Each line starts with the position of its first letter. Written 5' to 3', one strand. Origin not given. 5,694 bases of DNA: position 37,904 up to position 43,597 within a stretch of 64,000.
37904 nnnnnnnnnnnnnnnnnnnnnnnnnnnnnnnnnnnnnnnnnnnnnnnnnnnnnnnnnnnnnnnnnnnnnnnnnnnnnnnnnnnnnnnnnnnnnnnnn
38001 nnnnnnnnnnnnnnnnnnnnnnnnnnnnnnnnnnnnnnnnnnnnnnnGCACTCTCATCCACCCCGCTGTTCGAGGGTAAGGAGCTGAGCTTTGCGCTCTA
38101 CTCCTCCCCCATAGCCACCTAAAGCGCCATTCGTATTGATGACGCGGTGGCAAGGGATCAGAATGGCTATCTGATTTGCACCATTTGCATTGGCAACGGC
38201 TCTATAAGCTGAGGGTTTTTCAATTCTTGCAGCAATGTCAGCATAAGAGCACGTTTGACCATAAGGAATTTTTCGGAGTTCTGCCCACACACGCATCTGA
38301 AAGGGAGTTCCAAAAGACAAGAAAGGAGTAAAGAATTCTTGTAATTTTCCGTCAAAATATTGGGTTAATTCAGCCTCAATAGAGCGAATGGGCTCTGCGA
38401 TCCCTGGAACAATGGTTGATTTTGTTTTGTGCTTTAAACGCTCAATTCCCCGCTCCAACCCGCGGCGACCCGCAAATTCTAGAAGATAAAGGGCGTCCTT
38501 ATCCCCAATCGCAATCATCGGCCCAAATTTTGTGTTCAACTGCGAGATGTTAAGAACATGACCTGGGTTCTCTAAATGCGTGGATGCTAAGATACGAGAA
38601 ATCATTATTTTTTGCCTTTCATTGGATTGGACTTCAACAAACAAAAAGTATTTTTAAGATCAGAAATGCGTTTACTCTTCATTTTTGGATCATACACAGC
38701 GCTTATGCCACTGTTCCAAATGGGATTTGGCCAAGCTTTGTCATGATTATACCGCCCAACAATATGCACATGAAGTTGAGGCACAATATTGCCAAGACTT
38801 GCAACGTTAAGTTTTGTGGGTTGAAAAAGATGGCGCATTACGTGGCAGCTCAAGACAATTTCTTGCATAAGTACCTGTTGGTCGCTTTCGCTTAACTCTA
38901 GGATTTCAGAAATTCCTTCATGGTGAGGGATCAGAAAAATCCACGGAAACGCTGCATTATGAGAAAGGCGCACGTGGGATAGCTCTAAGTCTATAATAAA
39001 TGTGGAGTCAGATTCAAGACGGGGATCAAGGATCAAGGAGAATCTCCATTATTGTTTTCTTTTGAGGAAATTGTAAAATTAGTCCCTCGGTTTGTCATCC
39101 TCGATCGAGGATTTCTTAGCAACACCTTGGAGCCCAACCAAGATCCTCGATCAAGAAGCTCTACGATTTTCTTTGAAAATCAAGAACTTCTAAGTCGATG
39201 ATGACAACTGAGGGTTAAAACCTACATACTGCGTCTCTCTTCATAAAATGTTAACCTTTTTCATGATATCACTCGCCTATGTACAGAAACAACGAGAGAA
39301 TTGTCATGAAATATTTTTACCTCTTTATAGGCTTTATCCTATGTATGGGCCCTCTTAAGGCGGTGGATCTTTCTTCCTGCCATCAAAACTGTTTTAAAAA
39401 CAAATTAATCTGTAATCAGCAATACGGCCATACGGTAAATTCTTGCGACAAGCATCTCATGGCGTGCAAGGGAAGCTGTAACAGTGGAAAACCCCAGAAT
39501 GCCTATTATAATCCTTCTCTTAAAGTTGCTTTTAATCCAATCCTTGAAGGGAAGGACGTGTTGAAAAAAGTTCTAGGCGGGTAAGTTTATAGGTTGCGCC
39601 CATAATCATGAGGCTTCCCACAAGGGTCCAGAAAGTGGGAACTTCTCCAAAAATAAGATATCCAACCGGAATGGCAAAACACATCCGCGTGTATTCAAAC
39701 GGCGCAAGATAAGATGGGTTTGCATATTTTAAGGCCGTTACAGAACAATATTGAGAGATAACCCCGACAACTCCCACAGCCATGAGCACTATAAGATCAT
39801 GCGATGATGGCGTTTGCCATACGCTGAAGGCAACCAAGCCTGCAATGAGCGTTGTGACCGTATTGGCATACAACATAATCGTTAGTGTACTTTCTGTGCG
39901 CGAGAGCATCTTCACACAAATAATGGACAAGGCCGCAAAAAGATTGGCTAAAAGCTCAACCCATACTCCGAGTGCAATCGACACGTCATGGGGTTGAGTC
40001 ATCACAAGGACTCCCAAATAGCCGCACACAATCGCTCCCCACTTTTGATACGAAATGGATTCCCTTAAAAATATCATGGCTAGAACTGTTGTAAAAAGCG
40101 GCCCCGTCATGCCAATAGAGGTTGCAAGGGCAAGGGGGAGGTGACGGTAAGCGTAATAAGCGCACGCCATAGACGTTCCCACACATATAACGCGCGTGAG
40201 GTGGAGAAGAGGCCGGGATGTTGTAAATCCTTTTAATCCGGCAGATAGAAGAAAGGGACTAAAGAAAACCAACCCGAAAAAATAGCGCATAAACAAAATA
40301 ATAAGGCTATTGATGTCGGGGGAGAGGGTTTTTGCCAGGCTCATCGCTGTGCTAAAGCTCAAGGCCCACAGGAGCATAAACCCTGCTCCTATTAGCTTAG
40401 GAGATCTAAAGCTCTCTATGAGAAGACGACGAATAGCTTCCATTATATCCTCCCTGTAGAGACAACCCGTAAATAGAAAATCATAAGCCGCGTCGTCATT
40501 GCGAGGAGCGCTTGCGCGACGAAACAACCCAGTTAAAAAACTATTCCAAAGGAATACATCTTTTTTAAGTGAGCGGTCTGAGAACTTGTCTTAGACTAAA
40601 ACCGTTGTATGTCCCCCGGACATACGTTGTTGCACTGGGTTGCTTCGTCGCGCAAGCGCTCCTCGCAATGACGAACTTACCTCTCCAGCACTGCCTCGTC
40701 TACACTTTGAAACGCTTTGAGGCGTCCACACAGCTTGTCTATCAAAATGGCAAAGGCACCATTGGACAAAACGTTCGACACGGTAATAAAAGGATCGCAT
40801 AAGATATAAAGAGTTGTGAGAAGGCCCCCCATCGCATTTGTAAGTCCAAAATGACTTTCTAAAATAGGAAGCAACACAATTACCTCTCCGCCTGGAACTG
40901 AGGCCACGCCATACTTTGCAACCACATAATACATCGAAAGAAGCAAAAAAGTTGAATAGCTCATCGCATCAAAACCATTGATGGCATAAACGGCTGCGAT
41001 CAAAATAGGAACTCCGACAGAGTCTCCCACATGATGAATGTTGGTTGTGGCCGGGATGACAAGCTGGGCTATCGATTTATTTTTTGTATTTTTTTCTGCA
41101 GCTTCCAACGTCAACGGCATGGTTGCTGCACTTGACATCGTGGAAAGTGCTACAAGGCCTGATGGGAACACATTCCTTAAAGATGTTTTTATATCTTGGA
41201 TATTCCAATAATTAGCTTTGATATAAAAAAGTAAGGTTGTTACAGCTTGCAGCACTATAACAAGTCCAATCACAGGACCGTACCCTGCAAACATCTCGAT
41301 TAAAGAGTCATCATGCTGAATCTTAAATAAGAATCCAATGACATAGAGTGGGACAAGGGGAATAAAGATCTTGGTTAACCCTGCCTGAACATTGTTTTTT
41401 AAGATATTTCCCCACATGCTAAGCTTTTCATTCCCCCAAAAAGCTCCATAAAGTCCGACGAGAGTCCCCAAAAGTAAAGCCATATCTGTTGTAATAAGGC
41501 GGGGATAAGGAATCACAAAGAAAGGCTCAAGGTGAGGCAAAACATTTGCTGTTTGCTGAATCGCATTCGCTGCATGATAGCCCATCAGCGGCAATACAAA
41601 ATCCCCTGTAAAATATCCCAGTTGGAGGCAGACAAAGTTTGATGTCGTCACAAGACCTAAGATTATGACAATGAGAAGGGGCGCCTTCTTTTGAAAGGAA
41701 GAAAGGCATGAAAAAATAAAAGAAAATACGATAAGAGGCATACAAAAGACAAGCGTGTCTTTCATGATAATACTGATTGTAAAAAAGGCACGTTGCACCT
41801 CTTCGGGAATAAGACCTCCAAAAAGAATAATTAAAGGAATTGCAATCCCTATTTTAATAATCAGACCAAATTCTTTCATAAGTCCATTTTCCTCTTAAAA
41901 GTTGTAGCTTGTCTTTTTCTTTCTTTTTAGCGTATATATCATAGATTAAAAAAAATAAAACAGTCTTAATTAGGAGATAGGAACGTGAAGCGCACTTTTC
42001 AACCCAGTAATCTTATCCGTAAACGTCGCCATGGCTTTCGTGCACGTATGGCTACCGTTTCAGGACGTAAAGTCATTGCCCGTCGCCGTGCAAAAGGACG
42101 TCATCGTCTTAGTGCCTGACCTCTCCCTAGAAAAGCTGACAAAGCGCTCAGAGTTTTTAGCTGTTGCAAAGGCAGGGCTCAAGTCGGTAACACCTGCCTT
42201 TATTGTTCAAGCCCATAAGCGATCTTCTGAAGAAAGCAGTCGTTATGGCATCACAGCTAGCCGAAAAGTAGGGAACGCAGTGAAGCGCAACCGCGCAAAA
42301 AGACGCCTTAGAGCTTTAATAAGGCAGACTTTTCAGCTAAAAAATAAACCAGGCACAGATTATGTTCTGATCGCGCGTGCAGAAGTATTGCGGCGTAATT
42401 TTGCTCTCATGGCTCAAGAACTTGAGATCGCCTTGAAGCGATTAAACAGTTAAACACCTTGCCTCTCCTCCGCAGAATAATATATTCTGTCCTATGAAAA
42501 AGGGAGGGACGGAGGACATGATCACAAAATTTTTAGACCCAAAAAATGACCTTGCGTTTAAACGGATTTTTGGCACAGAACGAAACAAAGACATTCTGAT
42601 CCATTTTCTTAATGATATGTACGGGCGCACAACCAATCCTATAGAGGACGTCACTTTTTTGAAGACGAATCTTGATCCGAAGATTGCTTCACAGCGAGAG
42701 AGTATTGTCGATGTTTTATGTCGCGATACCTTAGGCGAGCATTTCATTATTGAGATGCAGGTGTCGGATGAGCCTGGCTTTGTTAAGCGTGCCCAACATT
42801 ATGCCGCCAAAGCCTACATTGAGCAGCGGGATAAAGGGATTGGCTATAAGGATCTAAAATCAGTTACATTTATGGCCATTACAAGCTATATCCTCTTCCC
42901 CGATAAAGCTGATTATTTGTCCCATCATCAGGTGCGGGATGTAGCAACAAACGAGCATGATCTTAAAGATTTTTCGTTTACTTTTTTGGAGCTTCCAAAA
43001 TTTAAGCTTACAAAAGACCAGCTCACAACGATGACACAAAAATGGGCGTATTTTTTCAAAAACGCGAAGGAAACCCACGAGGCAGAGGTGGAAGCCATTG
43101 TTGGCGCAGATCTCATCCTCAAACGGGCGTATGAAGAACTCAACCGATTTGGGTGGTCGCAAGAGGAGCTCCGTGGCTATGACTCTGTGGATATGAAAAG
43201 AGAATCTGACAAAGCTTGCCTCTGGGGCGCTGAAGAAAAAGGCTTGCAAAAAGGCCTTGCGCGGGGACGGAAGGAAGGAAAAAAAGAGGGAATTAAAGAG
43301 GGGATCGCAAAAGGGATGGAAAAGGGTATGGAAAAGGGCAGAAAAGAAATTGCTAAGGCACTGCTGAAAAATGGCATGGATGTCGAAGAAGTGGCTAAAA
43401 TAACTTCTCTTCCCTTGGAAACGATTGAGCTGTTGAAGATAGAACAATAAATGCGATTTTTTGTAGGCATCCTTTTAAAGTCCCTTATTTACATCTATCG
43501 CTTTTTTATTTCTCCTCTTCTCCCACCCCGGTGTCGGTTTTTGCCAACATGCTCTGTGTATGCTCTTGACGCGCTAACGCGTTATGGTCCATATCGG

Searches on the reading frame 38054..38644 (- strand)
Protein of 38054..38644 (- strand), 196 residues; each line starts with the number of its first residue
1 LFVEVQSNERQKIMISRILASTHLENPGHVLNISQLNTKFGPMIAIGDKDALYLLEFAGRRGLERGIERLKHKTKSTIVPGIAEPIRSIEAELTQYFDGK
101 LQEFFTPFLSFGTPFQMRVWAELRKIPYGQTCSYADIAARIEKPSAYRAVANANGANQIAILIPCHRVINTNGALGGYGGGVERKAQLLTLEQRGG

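Call 6: search_protein_families(library=pfam, proteins=[window:38054-38644:-], max_evalue=0.01)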
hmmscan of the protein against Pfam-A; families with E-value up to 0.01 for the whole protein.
window:38054-38644:- (196 aa): 1 family
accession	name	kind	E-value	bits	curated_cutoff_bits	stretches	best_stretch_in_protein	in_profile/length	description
PF01035.26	DNA_binding_1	-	9.7e-35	118.7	27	1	114-193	1-80/81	6-O-methylguanine DNA methyltransferase, DNA binding domain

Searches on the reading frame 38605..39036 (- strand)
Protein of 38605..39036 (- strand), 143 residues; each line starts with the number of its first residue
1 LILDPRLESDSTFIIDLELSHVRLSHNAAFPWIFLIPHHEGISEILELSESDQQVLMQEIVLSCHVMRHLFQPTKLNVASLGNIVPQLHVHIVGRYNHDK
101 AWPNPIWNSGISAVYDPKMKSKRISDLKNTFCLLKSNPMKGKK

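Call 6: search_protein_families(library=pfam, proteins=[window:38605-39036:-], max_evalue=0.01)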
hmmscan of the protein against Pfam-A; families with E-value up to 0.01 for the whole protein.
window:38605-39036:- (143 aa): 1 family
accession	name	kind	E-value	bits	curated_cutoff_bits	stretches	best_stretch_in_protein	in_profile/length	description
PF01230.28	HIT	-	7e-14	52.7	21.5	1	7-98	2-98/98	HIT domain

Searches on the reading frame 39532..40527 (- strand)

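Call 6: search_protein_families(library=pfam, proteins=[window:39532-40527:-], max_evalue=0.01)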
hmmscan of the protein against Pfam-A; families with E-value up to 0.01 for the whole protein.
window:39532-40527:- (331 aa): 1 family
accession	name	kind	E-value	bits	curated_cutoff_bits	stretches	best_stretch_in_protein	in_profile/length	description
PF00892.27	EamA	-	1.2e-28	100.5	28.2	2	46-177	2-134/135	EamA-like transporter family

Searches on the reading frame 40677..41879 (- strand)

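Call 6: search_protein_families(library=pfam, proteins=[window:40677-41879:-], max_evalue=0.01)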
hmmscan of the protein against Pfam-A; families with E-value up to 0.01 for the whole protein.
window:40677-41879:- (400 aa): 1 family
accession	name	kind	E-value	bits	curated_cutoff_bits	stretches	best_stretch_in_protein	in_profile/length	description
PF00375.23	SDF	-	5.1e-40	138.1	27.9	1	6-382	1-386/387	Sodium:dicarboxylate symporter family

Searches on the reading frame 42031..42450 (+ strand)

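Call 72: search_protein_families(library=pfam, proteins=[window:42031-42450:+], max_evalue=0.001)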
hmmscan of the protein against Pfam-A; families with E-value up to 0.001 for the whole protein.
window:42031-42450:+ (140 aa): 1 family
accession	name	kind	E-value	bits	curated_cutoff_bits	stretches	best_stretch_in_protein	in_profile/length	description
PF00825.24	Ribonuclease_P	-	1e-24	87.1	22.3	1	34-138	5-108/109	Ribonuclease P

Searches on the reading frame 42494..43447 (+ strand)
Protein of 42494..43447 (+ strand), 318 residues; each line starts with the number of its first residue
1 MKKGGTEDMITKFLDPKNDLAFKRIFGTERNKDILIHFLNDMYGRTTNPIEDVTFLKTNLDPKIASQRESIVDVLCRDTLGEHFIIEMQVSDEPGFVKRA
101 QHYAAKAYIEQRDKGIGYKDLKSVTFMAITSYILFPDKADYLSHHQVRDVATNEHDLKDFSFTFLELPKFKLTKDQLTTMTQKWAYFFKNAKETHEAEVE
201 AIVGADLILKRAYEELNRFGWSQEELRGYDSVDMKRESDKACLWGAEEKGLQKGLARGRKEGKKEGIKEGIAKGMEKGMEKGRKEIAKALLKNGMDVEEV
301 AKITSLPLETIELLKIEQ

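Call 72: search_protein_families(library=pfam, proteins=[window:42494-43447:+], max_evalue=0.001)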
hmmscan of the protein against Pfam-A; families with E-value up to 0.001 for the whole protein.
window:42494-43447:+ (318 aa): 1 family
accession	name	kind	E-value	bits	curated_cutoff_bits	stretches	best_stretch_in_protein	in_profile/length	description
PF12784.13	PDDEXK_2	-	1.8e-49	169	27.4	1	16-241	1-223/229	PD-(D/E)XK nuclease family transposase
